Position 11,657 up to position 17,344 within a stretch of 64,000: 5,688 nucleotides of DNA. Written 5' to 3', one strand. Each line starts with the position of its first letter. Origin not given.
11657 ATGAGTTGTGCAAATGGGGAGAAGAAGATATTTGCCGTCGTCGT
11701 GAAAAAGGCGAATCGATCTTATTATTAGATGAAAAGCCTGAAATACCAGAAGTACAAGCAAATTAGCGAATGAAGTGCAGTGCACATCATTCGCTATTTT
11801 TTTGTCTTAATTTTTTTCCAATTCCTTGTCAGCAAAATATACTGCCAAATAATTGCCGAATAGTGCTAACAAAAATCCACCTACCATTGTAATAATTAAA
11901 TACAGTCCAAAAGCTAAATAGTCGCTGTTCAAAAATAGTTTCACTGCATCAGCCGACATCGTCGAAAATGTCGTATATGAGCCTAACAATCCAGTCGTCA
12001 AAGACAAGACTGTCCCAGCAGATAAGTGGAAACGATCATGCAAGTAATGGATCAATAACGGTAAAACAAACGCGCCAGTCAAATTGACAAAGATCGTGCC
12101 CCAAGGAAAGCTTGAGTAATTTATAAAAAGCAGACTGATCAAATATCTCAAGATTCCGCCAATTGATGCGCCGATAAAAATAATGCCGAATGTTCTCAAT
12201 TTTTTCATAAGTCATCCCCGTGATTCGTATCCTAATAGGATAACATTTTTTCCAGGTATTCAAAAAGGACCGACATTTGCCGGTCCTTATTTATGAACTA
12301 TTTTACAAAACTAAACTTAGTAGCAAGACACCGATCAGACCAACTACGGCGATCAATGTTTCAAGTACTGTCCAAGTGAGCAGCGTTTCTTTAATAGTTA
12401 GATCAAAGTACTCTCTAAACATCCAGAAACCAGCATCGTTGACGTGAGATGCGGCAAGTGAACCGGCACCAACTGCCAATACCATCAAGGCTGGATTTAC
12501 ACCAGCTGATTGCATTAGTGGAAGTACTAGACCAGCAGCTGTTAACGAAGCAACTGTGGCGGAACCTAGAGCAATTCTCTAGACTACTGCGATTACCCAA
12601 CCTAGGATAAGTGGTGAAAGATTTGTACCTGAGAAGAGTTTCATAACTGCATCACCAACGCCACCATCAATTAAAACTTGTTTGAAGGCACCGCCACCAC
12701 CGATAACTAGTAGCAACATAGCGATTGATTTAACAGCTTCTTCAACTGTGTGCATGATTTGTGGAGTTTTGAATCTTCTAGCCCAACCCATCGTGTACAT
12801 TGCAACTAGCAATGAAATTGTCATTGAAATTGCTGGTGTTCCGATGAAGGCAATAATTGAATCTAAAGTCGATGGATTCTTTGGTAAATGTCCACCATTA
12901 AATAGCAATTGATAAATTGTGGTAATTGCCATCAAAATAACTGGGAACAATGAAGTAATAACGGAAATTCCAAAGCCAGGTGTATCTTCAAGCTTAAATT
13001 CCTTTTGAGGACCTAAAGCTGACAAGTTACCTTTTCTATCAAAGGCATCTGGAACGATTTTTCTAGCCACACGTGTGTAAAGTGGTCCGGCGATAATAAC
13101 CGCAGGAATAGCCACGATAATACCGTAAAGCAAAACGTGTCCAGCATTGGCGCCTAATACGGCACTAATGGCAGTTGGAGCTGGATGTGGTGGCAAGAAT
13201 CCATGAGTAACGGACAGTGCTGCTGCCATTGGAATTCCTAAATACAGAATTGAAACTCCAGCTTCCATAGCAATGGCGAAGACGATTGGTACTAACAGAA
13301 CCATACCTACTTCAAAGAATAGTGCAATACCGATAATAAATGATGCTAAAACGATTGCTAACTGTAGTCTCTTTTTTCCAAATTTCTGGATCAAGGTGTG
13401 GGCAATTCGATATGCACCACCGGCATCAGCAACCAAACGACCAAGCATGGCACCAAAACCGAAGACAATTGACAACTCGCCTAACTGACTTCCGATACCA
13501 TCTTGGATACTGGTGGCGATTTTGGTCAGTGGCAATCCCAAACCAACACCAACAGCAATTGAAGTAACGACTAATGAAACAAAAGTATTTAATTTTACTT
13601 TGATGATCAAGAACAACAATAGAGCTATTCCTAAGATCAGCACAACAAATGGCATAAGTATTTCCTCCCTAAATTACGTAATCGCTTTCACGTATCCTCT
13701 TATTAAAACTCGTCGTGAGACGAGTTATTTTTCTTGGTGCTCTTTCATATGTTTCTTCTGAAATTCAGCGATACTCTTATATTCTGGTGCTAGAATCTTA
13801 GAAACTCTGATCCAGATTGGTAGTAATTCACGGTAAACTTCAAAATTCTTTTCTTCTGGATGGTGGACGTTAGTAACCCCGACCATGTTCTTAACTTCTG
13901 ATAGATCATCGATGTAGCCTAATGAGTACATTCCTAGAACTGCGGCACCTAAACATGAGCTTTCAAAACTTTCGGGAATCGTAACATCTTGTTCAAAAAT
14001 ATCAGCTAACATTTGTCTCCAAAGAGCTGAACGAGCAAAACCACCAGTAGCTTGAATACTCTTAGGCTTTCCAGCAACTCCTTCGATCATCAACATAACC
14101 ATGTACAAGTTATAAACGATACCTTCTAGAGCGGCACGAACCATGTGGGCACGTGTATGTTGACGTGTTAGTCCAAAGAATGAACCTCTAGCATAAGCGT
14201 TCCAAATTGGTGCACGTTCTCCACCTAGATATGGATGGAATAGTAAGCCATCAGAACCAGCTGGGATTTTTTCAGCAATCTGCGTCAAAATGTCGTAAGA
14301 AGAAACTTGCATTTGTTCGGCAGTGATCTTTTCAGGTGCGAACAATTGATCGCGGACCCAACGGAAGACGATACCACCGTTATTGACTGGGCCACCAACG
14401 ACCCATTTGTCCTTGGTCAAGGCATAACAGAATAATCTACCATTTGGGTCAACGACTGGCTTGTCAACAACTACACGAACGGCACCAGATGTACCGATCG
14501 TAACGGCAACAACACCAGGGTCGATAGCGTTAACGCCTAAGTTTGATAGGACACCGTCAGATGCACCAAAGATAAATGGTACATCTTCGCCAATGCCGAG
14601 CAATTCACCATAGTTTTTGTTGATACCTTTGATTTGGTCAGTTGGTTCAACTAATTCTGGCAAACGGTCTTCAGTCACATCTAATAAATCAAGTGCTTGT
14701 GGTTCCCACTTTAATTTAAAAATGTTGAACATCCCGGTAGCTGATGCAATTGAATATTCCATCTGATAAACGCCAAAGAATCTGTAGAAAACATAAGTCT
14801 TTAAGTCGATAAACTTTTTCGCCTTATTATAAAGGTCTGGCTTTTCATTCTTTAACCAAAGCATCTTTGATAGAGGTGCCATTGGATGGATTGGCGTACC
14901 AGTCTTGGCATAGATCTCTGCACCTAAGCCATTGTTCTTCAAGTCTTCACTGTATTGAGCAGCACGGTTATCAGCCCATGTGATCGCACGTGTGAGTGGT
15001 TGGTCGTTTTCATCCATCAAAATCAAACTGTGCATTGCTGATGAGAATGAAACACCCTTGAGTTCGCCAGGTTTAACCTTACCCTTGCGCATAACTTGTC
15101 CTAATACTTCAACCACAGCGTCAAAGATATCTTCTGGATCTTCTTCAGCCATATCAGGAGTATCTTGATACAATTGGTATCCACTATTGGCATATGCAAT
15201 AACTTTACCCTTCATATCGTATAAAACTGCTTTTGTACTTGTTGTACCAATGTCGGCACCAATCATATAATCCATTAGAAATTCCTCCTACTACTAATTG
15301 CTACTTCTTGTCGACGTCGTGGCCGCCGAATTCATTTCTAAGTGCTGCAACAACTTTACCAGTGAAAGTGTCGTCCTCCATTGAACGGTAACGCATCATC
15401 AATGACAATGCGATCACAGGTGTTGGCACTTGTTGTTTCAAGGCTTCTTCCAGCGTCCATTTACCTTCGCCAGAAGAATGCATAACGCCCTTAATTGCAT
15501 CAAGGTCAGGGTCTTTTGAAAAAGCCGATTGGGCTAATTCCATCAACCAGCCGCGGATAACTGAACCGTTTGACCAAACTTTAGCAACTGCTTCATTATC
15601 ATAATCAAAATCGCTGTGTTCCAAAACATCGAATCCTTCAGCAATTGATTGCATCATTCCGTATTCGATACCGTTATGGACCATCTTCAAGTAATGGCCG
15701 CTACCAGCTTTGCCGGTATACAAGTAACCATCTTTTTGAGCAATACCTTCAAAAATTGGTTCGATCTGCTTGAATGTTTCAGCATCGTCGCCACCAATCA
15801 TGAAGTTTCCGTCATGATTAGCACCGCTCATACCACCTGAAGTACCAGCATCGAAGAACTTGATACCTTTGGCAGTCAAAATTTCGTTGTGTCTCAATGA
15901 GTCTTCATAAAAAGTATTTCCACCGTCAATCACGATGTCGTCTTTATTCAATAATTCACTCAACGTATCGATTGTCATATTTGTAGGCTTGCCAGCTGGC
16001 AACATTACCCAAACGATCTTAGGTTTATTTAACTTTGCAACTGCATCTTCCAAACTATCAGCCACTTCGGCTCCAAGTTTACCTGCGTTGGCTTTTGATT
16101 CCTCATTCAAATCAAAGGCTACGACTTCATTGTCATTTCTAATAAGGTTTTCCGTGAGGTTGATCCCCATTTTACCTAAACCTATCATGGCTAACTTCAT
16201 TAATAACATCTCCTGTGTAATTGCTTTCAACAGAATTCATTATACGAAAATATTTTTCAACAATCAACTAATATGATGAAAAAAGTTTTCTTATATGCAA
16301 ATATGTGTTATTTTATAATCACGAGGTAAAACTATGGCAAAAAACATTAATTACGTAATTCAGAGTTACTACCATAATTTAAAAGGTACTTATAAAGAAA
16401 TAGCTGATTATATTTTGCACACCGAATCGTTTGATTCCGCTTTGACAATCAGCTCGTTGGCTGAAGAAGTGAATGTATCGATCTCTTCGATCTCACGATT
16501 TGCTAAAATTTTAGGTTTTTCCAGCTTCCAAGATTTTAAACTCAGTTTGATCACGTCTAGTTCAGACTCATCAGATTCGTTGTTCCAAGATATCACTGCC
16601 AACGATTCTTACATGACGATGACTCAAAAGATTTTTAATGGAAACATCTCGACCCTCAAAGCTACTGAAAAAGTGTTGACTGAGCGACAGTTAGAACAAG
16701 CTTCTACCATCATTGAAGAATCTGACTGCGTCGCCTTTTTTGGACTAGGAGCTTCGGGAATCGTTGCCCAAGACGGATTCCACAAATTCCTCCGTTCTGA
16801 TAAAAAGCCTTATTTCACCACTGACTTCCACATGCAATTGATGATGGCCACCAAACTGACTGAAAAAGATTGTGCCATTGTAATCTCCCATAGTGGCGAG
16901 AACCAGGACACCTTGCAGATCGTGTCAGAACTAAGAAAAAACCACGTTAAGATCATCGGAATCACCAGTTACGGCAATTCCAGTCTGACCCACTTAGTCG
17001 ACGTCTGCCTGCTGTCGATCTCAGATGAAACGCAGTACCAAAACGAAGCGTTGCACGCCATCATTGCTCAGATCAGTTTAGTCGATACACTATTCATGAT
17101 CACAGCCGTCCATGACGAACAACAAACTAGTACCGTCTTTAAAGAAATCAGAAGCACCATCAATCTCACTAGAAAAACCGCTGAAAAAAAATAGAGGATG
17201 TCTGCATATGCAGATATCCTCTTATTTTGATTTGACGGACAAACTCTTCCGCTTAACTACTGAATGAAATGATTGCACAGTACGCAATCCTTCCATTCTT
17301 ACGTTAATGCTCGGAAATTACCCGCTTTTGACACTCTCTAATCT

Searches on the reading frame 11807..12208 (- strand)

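Call 69: search_protein_families(library=pfam, proteins=[window:11807-12208:-], max_evalue=0.00001)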
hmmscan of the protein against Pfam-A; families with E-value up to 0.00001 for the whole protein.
window:11807-12208:- (133 aa): 1 family
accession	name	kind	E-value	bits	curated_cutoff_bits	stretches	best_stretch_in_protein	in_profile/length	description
PF02537.21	CRCB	-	8.7e-23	81.1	32.9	1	9-118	2-102/103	CrcB-like protein, Camphor Resistance (CrcB)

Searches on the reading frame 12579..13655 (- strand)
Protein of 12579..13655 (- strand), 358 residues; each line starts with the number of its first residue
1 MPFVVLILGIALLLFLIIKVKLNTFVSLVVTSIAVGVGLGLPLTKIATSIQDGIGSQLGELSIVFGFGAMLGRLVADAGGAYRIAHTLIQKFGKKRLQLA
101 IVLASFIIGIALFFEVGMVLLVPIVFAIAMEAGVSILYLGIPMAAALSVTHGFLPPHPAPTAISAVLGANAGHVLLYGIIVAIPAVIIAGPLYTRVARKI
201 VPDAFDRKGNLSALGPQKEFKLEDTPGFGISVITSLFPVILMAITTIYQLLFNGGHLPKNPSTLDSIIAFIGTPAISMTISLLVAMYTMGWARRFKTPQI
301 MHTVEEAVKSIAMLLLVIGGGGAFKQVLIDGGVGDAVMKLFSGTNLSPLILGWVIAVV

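Call 69: search_protein_families(library=pfam, proteins=[window:12579-13655:-], max_evalue=0.00001)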
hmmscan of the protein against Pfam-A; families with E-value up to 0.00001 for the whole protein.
window:12579-13655:- (358 aa): 2 families
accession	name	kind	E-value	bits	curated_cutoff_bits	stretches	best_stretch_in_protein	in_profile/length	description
PF02447.22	GntP_permease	-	7.9e-124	414.2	22.5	1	1-358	1-348/440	GntP family permease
PF03600.22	CitMHS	-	1.8e-16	60.6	31.9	1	14-357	3-296/336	Citrate transporter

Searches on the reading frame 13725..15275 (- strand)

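Call 69: search_protein_families(library=pfam, proteins=[window:13725-15275:-], max_evalue=0.00001)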
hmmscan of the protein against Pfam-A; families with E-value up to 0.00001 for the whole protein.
window:13725-15275:- (516 aa): 2 families
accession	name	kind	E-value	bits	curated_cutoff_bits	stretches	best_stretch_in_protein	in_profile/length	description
PF00370.27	FGGY_N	-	3.2e-71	240.2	28.8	1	3-247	1-245/245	FGGY family of carbohydrate kinases, N-terminal domain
PF02782.22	FGGY_C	-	9.6e-36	123.9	27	1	257-451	2-197/198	FGGY family of carbohydrate kinases, C-terminal domain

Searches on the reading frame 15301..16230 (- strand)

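Call 69: search_protein_families(library=pfam, proteins=[window:15301-16230:-], max_evalue=0.00001)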
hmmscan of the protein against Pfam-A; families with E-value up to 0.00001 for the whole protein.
window:15301-16230:- (309 aa): 2 families
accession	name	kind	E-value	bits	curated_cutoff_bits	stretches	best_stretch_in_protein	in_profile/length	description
PF03446.21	NAD_binding_2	-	1.3e-36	126.5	21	1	12-166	1-155/161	NAD binding domain of 6-phosphogluconate dehydrogenase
PF00393.24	6PGD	-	2.2e-23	83.5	27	1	178-287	1-117/290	6-phosphogluconate dehydrogenase, C-terminal domain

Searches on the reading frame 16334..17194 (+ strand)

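Call 69: search_protein_families(library=pfam, proteins=[window:16334-17194:+], max_evalue=0.00001)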
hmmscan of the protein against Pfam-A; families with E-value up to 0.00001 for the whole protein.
window:16334-17194:+ (286 aa): 3 families
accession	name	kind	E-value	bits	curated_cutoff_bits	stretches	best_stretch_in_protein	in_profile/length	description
PF01380.27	SIS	-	3.1e-19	69.5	25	1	128-255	3-130/131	SIS domain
PF01418.23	HTH_6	-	5.1e-16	58.9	28.3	1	4-77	2-75/77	Helix-turn-helix domain, rpiR family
PF13580.11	SIS_2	-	2.3e-07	31.4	27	0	164-212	90-138/138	SIS domain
